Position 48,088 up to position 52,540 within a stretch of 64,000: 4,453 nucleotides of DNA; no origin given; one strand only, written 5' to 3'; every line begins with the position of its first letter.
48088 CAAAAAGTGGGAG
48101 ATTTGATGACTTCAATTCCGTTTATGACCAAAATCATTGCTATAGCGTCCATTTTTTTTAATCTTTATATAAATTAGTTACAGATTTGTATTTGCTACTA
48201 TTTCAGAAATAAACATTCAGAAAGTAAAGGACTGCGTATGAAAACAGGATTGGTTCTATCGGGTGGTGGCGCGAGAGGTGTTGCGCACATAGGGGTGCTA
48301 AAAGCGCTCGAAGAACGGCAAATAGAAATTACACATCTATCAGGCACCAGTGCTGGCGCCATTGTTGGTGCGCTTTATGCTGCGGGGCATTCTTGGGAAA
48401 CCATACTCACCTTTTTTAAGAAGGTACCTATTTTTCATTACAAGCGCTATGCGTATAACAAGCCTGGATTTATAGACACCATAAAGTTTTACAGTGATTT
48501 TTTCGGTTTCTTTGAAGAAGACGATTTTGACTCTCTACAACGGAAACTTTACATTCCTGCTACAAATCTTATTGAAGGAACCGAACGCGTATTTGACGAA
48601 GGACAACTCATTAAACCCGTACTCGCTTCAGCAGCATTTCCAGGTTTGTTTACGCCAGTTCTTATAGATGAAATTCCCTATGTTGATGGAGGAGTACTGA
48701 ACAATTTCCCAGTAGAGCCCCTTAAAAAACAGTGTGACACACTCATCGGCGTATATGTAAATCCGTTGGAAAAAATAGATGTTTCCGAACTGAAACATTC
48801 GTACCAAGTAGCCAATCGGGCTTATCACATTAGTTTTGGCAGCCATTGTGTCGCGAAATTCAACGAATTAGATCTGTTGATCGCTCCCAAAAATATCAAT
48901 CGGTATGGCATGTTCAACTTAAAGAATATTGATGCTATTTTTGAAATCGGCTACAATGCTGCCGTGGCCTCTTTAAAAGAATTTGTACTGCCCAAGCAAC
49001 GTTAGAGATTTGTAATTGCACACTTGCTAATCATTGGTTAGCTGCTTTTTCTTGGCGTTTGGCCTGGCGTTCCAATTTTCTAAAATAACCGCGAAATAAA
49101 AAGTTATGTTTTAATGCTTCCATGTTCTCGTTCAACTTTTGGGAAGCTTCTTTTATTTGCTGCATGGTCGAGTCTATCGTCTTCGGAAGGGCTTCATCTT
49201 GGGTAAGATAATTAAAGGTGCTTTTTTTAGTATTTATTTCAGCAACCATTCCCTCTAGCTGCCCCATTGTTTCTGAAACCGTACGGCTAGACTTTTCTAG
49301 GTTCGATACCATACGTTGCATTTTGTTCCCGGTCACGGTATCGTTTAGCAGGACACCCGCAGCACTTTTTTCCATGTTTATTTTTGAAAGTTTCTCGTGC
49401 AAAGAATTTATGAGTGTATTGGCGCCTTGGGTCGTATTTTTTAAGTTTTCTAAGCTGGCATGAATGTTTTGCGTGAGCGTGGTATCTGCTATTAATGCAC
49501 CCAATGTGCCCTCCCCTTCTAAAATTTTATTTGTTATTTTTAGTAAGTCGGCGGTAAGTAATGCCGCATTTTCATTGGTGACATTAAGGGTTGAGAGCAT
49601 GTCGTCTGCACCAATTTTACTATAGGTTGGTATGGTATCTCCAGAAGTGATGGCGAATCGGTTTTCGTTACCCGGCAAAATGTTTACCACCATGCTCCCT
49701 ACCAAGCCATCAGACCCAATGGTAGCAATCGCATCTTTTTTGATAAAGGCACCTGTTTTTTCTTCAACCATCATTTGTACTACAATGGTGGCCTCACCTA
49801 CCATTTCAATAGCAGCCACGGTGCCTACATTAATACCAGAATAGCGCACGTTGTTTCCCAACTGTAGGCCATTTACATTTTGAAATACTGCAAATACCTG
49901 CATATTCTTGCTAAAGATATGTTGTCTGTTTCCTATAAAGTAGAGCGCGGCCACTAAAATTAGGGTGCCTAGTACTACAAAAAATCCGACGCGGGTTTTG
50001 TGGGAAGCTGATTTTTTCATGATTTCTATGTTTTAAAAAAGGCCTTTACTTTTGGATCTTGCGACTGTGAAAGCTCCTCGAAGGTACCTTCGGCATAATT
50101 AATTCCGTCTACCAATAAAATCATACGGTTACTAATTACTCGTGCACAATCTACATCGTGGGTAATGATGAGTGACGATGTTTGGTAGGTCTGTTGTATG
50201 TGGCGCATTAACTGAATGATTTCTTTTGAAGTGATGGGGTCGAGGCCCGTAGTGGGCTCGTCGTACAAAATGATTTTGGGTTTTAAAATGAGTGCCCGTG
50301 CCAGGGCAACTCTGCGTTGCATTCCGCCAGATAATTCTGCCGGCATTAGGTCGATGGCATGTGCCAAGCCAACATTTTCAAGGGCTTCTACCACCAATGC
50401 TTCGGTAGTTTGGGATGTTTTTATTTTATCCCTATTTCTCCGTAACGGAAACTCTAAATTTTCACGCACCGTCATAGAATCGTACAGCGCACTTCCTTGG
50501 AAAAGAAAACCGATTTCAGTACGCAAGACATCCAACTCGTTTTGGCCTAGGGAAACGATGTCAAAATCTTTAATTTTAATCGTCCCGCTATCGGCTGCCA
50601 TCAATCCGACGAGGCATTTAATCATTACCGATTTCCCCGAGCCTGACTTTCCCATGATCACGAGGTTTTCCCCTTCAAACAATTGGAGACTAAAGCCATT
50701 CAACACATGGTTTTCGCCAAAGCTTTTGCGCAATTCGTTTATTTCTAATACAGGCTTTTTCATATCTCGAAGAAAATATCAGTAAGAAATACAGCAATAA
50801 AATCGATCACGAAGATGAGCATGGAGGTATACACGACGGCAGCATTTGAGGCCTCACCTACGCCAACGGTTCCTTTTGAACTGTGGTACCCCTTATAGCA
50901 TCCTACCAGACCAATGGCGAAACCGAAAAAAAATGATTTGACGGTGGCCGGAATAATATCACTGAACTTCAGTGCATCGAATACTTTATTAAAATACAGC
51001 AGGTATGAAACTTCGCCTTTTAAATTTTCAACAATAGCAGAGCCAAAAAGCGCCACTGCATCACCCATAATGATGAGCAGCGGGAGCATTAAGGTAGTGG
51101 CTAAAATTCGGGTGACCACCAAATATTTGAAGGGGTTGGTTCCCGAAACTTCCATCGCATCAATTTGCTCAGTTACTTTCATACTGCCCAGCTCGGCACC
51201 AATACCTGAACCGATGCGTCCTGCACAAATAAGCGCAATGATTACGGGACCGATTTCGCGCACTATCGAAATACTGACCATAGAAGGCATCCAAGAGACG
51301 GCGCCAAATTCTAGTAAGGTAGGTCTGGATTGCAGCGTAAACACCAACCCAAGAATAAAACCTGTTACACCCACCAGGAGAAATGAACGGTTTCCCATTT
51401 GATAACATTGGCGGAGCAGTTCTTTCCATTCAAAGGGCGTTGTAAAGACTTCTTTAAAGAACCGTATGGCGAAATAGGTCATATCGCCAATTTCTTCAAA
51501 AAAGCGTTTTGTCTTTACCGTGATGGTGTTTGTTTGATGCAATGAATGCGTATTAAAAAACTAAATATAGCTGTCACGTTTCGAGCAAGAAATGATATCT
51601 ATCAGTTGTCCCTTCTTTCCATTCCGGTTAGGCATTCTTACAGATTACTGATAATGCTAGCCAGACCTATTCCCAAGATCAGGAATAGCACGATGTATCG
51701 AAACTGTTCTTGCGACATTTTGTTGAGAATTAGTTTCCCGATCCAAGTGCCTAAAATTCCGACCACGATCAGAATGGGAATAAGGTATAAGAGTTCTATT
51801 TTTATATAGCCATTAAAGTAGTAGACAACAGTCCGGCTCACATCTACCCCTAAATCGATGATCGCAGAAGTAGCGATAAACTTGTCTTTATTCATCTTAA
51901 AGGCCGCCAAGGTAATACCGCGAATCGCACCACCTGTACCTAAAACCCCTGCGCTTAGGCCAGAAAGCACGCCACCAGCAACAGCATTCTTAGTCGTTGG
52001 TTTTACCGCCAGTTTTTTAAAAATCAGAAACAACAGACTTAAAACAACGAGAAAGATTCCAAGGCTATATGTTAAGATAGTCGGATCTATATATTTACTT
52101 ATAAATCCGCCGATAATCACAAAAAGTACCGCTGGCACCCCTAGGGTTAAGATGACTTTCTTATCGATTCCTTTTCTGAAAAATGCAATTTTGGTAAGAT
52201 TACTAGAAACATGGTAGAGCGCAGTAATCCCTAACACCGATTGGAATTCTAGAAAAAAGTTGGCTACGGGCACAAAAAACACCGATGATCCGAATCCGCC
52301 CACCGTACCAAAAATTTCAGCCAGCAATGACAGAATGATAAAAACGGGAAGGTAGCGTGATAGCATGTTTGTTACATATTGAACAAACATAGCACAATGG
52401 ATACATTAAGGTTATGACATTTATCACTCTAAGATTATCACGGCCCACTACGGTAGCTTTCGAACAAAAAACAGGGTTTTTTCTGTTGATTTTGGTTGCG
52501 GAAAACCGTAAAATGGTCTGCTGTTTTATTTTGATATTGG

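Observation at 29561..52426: A 23-kb DosR-like dormancy/low-oxygen regulon defined by 11 identically spaced FNR-like boxes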

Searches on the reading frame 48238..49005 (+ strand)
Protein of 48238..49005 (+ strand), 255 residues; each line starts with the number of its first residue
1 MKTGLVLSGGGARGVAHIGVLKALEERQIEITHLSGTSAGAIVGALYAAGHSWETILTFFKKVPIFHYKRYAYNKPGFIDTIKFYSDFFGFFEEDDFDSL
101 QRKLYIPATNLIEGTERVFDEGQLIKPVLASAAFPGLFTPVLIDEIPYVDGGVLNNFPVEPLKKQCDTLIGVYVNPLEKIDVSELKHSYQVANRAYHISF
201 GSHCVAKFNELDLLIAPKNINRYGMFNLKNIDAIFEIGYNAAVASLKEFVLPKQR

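Call 7: search_protein_families(library=pfam, proteins=[window:48238-49005:+], max_evalue=0.01)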
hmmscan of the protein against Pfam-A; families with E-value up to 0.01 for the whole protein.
window:48238-49005:+ (255 aa): 1 family
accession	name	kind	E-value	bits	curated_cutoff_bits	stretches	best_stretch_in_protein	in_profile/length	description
PF01734.28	Patatin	-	1.8e-33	116.8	27.7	1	5-162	1-190/191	Patatin-like phospholipase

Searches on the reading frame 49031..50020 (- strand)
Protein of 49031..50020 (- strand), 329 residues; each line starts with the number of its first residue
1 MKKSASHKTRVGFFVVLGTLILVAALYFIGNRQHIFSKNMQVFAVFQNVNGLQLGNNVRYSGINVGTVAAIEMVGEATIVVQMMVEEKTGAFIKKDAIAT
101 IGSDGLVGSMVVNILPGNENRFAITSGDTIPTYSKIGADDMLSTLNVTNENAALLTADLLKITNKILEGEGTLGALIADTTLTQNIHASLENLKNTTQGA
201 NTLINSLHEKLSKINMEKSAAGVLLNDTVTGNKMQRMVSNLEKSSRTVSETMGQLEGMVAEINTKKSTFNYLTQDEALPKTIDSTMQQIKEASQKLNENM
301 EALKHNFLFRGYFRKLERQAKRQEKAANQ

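Call 7: search_protein_families(library=pfam, proteins=[window:49031-50020:-], max_evalue=0.01)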
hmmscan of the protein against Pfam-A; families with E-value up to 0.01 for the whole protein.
window:49031-50020:- (329 aa): 2 families
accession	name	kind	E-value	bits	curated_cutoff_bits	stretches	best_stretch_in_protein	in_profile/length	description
PF02470.25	MlaD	-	3.3e-15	56.5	25.1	1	41-117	4-81/81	MlaD protein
PF05919.16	Mitovir_RNA_pol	-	0.0026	17.2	25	1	157-291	363-491/497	Mitovirus RNA-dependent RNA polymerase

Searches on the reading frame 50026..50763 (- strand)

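Call 7: search_protein_families(library=pfam, proteins=[window:50026-50763:-], max_evalue=0.01)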
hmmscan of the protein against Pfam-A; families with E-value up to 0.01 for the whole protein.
window:50026-50763:- (245 aa): 8 families
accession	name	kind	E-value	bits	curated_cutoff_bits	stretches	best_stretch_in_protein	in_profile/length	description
PF00005.33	ABC_tran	-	2.8e-33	115.9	25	1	21-172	1-137/137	ABC transporter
PF13304.12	AAA_21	-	2.7e-07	31.4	27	1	141-203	235-299/304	AAA domain, putative AbiEii toxin, Type IV TA system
PF02463.25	SMC_N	-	1e-05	25.5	40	1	29-207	22-202/220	RecF/RecN/SMC N terminal domain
PF13401.12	AAA_22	-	0.0015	19.3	27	1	33-131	7-96/130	AAA domain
PF01580.24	FtsK_SpoIIIE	-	0.0035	17.3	24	1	22-52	29-60/221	FtsK/SpoIIIE family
PF01078.27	Mg_chelatase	-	0.0053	16.6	20.3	1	29-73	20-64/207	Magnesium chelatase, subunit ChlI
PF01695.23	IstB_IS21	-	0.006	16.6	24.1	0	156-203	150-193/238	IstB-like ATP binding protein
PF13555.12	AAA_29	-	0.0063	16.7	27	0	30-58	21-49/61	P-loop containing region of AAA domain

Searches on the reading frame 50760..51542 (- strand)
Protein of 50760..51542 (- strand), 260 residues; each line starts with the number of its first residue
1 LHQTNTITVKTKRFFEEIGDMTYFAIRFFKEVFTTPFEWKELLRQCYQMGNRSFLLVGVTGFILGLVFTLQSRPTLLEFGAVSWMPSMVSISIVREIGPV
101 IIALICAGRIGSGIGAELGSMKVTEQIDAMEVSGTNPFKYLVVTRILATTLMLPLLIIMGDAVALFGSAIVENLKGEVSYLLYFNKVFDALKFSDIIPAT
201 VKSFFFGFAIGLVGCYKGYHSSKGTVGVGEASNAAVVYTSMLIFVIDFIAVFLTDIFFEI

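Call 7: search_protein_families(library=pfam, proteins=[window:50760-51542:-], max_evalue=0.01)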
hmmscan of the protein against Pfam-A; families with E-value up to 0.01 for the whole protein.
window:50760-51542:- (260 aa): 1 family
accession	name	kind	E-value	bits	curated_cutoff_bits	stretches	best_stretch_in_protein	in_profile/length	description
PF02405.21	MlaE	-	5.1e-73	245.6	22.5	1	43-251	2-210/212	Permease MlaE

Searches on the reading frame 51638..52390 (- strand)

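Call 7: search_protein_families(library=pfam, proteins=[window:51638-52390:-], max_evalue=0.01)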
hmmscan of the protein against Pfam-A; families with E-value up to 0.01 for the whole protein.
window:51638-52390:- (250 aa): 1 family
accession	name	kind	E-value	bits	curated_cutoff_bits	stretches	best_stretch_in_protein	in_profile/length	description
PF01925.25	TauE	-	1.8e-31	110.1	32.6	1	18-243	2-235/237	Sulfite exporter TauE/SafE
